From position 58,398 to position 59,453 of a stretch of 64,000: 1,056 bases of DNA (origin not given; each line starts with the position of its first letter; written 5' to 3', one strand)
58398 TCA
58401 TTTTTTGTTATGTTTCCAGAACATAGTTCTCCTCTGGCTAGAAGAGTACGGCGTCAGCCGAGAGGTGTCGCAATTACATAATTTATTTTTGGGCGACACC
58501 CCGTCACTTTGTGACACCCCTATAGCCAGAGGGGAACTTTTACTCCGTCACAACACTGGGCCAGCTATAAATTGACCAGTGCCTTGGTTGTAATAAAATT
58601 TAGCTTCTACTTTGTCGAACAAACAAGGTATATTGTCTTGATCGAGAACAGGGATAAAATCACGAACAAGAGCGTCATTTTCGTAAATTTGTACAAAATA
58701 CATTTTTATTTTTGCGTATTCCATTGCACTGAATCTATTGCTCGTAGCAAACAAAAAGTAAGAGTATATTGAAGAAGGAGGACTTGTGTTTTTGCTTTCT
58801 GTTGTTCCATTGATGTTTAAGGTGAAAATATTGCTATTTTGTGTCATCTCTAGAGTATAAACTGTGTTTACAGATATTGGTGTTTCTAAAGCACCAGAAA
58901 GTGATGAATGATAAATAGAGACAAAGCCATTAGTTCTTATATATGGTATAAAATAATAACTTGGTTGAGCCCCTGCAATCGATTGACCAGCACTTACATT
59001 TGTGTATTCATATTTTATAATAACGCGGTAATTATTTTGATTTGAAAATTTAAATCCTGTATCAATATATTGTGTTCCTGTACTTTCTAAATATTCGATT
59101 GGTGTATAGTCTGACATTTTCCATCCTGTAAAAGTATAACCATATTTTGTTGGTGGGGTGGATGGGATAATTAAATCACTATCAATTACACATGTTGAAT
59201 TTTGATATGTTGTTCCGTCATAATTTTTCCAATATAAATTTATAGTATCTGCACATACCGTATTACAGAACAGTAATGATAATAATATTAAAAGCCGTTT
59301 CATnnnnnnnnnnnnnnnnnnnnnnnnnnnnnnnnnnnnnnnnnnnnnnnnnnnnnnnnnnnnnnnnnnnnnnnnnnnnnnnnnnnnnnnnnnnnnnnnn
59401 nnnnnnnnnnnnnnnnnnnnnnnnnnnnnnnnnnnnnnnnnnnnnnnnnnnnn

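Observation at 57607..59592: Riboregulated two-gene secreted-protein module where addA should follow addB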

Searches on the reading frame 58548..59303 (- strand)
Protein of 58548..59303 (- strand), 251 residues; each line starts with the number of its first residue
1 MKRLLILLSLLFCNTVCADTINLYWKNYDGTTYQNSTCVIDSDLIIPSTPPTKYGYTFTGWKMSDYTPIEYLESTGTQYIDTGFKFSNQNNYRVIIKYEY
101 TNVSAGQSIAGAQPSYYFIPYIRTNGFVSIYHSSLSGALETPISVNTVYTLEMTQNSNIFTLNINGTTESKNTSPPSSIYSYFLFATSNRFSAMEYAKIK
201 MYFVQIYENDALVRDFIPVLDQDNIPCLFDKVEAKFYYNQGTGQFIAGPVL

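Call 5: search_protein_families(library=pfam, proteins=[window:58548-59303:-], max_evalue=1)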
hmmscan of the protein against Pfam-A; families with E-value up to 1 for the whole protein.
window:58548-59303:- (251 aa): 1 family
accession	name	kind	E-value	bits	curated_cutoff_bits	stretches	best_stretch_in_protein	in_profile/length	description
PF09479.16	Flg_new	-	0.00095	19.7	27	1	29-71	8-48/65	Listeria-Bacteroides repeat domain (List_Bact_rpt)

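Call 11: find_homologous_proteins(query=window:58548-59303:-)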
Query window:58548-59303:- (251 aa): 794 proteins with E <= 0.001 among 1001 candidates; the best 120 are listed.
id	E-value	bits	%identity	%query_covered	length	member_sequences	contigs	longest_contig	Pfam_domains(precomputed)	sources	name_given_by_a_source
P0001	1.6e-164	564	100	100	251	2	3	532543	-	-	-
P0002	9.1e-96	338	64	100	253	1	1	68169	-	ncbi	-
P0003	5.2e-76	274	53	100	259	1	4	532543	-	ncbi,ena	-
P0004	7.3e-74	267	51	100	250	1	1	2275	-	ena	-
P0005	8.6e-71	257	51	100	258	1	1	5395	-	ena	-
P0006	1.2e-69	253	52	100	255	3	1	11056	-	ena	-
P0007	1.2e-68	250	49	100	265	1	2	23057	-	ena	-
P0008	1.3e-68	250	52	100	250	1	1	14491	-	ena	-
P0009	5.2e-68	248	51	100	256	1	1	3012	-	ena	-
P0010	1.5e-66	243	51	100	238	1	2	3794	-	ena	-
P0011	2.9e-66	242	53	100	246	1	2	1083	-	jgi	jgi:hypothetical protein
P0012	3.9e-66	241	50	100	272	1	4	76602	-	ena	-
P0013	1.3e-65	240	49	100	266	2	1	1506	-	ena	-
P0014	5.0e-65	238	48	100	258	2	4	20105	-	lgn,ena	-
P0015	7.9e-65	237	50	100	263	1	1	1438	-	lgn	-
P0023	7.5e-62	227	46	100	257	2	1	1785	PF09479.17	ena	-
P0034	9.4e-60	221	49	100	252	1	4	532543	-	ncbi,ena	-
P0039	3.0e-58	216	44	100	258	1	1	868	PF09479.17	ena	-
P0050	1.8e-56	210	48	100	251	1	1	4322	PF09479.17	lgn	-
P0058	2.6e-52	196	44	100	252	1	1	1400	PF09479.17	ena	-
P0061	6.1e-50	188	41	100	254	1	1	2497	PF09479.17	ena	-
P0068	1.2e-47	181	39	100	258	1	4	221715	PF09479.17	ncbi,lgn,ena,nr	ncbi:MAG: InlB B-repeat-containing protein [Alphaproteobacteria bacterium]|nr:InlB B-repeat-containi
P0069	1.8e-47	180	43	94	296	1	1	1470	PF09479.17,PF21196.4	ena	-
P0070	1.9e-47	180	42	100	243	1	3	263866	PF09479.17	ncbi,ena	-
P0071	2.8e-47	180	43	100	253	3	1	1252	PF09479.17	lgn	-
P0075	1.4e-46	177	40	100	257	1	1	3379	PF09479.17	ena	-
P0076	1.7e-46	177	42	94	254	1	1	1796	PF09479.17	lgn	-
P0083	1.5e-44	171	42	100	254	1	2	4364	PF09479.17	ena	-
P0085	1.9e-44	170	41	100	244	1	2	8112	PF09479.17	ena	-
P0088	6.8e-44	169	40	100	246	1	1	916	PF09479.17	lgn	-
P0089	1.1e-43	168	40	100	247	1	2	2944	PF09479.17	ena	-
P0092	3.0e-43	166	41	100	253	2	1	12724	PF09479.17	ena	-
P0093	3.3e-43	166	39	100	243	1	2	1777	PF09479.17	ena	-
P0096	5.1e-43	166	38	100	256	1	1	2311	PF09479.17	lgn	-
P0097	6.9e-43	165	41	100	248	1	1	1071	PF09479.17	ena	-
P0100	1.1e-42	165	38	100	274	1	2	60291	PF09479.17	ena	-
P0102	1.6e-42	164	42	100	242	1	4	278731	PF09479.17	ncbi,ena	-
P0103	2.7e-42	163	40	99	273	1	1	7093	PF09479.17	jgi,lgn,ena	-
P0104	2.8e-42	163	39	96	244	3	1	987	PF09479.17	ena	-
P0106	3.5e-42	163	40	100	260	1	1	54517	PF09479.17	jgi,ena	-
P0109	3.9e-42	163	40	100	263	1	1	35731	PF09479.17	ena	-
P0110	7.1e-42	162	41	100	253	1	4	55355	PF09479.17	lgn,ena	-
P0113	1.6e-41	161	40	100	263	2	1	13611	PF09479.17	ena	-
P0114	1.7e-41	161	41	100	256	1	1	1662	PF09479.17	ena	-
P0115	1.9e-41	161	40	100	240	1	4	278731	PF09479.17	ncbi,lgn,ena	-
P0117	3.2e-41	160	39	99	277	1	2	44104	PF09479.17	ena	-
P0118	3.8e-41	160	39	100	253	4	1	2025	PF09479.17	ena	-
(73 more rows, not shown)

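Call 14: find_encoding_contigs(protein=P0002, flank=10000, max_places=4)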
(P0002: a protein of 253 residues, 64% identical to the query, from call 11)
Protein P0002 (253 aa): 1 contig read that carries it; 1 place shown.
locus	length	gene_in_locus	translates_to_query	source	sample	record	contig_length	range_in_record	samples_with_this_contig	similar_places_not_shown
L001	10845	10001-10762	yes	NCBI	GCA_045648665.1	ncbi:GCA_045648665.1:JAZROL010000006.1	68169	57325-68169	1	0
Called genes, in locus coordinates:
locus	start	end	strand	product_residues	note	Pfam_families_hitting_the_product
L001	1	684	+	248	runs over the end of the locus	PF04402:SIMPL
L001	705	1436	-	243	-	PF09479:Flg_new (faint)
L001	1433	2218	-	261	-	-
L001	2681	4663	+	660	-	PF22745:Nlig-Ia, PF01653:DNA_ligase_aden, PF03120:OB_DNA_ligase, PF03119:DNA_ligase_ZBD, PF00633:HHH (faint), PF12826:HHH_2, PF14520:HHH_5, PF00533:BRCT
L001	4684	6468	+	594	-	PF00912:Transgly, PF00905:Transpeptidase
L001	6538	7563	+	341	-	PF03706:LPG_synthase_TM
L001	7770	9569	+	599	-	PF00575:S1 (faint), PF10150:RNase_E_G, PF20833:RNase_E_G_Thio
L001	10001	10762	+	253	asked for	-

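Call 15: find_encoding_contigs(protein=P0003, flank=6000, max_places=3)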
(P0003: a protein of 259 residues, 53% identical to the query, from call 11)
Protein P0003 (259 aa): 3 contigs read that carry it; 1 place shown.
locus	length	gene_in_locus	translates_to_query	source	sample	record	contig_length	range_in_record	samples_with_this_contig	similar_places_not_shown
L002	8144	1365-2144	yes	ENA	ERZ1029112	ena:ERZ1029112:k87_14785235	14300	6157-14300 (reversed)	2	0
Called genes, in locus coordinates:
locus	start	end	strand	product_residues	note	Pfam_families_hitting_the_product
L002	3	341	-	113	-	?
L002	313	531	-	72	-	-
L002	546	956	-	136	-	PF07486:Hydrolase_2 (weak)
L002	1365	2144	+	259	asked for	-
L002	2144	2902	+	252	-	-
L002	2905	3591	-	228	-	PF03099:BPL_LplA_LipB, PF21948:LplA-B_cat (weak)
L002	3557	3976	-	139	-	-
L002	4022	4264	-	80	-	-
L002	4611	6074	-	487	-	-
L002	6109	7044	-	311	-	PF05958:tRNA_U5-meth_tr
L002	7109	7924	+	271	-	PF17930:LpxI_N, PF06230:LpxI_C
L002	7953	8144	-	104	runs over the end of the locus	PF00254:FKBP_C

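Call 16: find_encoding_contigs(protein=P0034, flank=6000, max_places=3)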
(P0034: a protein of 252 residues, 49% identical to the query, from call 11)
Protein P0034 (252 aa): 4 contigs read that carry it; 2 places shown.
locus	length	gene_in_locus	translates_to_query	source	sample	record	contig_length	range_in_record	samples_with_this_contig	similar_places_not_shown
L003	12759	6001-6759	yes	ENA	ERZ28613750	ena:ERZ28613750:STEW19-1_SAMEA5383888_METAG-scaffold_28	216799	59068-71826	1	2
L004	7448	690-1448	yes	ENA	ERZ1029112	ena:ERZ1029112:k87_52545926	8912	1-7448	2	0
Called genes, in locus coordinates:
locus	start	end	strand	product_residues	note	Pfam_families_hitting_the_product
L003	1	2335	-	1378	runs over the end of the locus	PF04563:RNA_pol_Rpb2_1, PF04561:RNA_pol_Rpb2_2, PF04565:RNA_pol_Rpb2_3, PF10385:RNA_pol_Rpb2_45, PF00562:RNA_pol_Rpb2_6, PF04560:RNA_pol_Rpb2_7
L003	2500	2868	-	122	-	PF16320:Ribosomal_L12_N, PF00542:Ribosomal_L12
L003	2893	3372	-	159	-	PF00466:Ribosomal_L10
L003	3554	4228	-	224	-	PF00687:Ribosomal_L1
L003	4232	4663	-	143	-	PF03946:Ribosomal_L11_N, PF00298:Ribosomal_L11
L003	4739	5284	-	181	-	PF02357:NusG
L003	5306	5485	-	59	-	PF00584:SecE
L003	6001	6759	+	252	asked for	-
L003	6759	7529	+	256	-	-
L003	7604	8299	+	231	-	PF04335:VirB8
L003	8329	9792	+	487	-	PF03524:CagX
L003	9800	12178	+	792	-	PF03743:TrbI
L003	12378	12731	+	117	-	-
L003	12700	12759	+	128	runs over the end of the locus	-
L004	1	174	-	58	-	?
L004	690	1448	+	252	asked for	-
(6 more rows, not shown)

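Call 59: predict_structure(alignment_id=A5)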
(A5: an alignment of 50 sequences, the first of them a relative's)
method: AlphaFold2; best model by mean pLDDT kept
length: 251 residues; sequences in the alignment: 50
mean_pLDDT: 86.8   pTM: 0.75
mean pLDDT of the five models: 86.8, 85.6, 85.5, 84.5, 81.4
residues with pLDDT >= 90: 159; 70-90: 54; 50-70: 30; < 50: 8
segments of 3 or more residues with pLDDT < 50: 55-62
pLDDT, mean of each block of 10 residues (from residue 1): 79 62 71 72 66 48 76 97 90 97 95 93 92 88 96 96 96 87 96 96 97 98 95 94 94 88
secondary structure, 60 per line:
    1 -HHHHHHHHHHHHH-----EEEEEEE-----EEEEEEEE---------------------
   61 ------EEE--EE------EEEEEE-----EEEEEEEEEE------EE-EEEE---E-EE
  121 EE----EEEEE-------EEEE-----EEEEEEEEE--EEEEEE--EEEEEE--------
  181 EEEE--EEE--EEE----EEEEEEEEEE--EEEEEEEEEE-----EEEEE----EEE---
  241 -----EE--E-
elements in order: H2-14 E20-26 E32-39 E67-69 E80-85 E91-100 E110-113 E119-122 E127-131 E139-142 E148-156 E159-164 E167-172 E181-184 E187-189 E192-194 E199-208 E211-220 E226-230 E235-237

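Call 63: fold_search(model_id=the predicted structure, library=pdb)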
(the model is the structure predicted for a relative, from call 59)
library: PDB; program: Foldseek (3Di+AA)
matches with E <= 10: 1305; with E <= 0.001: 32
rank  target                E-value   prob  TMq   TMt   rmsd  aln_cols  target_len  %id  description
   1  2h0b_A                7.7e-06  1.00  0.43  0.57   4.9       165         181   16  Crystal Structure of the second LNS/LG domain from Neurexin 1 alpha (released 2006-06-20)
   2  6pnp_A                2.7e-05  1.00  0.43  0.54   5.2       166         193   12  Crystal structure of the splice insert-free neurexin-1 LNS2 domain in complex with neurexophilin-1 (released 2019-10-09)
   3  2h0b_C                3.1e-05  1.00  0.42  0.55   5.1       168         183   15  Crystal Structure of the second LNS/LG domain from Neurexin 1 alpha (released 2006-06-20)
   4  1sac_A                4.6e-05  1.00  0.46  0.55   7.8       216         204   12  THE STRUCTURE OF PENTAMERIC HUMAN SERUM AMYLOID P COMPONENT (released 1994-05-31)
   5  2h0b_D                6.9e-05  1.00  0.42  0.56   5.0       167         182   15  Crystal Structure of the second LNS/LG domain from Neurexin 1 alpha (released 2006-06-20)
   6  1pz8_B                1.4e-04  1.00  0.39  0.51   6.6       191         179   12  Modulation of agrin function by alternative splicing and Ca2+ binding (released 2004-04-13)
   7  4dqa                  1.6e-04  1.00  0.53  0.40   5.0       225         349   11  Crystal structure of a putative carbohydrate binding protein (BACOVA_03559) from Bacteroides ovatus ATCC 8483 at 1.50 A  (released 2012-03-21)
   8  4pbp_B                1.7e-04  1.00  0.47  0.54   6.4       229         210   10  crystal structure of zebrafish short-chain pentraxin protein (released 2015-03-25)
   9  4pbo                  1.8e-04  1.00  0.48  0.56   5.6       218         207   10  Crystal structure of zebrafish short-chain pentraxin protein without calcium ions (released 2015-03-25)
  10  1lj7_H                2.1e-04  1.00  0.43  0.51   9.3       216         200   15  Crystal structure of calcium-depleted human C-reactive protein from perfectly twinned data (released 2002-06-05)
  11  1lj7_A                2.4e-04  1.00  0.41  0.49   9.4       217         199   15  Crystal structure of calcium-depleted human C-reactive protein from perfectly twinned data (released 2002-06-05)
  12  5ik7_A                2.6e-04  1.00  0.49  0.34  10.5       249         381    9  Laminin A2LG45 I-form, Apo. (released 2016-08-10)
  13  8s50_A                2.6e-04  1.00  0.46  0.50   9.2       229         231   11  Cryo-EM structure of the C terminal region of PTX3 with a section of coiled-coil (released 2025-01-22)
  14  1lj7_C                2.6e-04  1.00  0.41  0.50   9.4       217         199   14  Crystal structure of calcium-depleted human C-reactive protein from perfectly twinned data (released 2002-06-05)
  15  1lj7_D                2.6e-04  1.00  0.39  0.48   9.9       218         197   14  Crystal structure of calcium-depleted human C-reactive protein from perfectly twinned data (released 2002-06-05)
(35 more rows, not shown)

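Call 65: search_protein_families(library=ncbifam, proteins=[window:58548-59303:-], max_evalue=0.001)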
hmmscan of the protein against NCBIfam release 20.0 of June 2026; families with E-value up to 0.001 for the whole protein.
window:58548-59303:- (251 aa): 1 family
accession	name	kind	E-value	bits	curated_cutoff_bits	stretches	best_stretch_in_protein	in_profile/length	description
NF033188.1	internalin_H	exception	0.00029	19.6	1050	1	12-62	333-383/548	InlH/InlC2 family class 1 internalin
